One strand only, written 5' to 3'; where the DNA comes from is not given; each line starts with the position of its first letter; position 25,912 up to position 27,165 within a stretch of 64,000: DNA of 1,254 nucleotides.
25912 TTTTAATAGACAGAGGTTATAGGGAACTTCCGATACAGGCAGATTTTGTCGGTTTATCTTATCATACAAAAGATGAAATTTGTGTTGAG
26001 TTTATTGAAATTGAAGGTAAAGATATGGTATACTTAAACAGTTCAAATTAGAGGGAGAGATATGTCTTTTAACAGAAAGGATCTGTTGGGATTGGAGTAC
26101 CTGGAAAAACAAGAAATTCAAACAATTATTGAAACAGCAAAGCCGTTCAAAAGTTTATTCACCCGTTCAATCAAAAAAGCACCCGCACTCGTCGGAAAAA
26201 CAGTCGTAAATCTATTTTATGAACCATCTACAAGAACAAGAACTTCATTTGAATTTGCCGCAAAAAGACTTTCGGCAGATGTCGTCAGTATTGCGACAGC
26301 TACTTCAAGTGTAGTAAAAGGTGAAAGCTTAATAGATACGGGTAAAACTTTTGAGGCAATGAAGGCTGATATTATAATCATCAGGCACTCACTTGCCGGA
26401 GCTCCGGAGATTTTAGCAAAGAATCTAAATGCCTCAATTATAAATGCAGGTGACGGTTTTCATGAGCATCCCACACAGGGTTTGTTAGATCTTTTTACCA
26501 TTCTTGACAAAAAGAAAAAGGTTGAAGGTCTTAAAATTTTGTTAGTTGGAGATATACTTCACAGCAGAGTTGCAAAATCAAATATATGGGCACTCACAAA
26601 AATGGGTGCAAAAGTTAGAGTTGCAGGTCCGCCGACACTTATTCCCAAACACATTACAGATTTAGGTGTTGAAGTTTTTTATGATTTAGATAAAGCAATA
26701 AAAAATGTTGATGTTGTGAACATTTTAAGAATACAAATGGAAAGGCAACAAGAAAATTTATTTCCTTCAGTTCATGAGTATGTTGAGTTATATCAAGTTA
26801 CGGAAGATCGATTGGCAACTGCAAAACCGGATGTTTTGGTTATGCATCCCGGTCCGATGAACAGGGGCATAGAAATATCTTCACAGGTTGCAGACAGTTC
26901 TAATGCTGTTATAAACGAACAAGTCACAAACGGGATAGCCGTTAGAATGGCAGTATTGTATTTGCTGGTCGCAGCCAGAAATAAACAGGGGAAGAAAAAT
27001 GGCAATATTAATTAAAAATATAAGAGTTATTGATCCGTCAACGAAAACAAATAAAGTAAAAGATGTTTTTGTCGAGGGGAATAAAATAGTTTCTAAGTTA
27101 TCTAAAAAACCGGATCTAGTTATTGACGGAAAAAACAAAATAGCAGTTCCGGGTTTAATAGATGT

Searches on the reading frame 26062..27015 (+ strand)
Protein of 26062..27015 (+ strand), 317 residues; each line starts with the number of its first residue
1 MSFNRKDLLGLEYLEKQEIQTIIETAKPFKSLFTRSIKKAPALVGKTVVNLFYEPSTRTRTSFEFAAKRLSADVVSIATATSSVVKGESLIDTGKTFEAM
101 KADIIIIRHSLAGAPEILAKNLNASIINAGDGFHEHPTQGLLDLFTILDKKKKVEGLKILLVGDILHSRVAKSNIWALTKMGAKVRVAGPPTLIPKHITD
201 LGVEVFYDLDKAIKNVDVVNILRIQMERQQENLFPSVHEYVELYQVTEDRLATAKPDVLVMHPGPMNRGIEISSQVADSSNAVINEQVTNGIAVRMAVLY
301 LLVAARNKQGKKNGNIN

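Call 52: search_protein_families(library=pfam, proteins=[window:26062-27015:+], max_evalue=0.001)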
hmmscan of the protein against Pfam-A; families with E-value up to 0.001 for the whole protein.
window:26062-27015:+ (317 aa): 2 families
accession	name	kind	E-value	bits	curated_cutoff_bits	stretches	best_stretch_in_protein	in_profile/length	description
PF02729.26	OTCace_N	-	3.3e-42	144.5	29.9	1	6-147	1-146/148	Aspartate/ornithine carbamoyltransferase, carbamoyl-P binding domain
PF00185.30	OTCace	-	8e-31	107.6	29.4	1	155-302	1-157/157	Aspartate/ornithine carbamoyltransferase, Asp/Orn binding domain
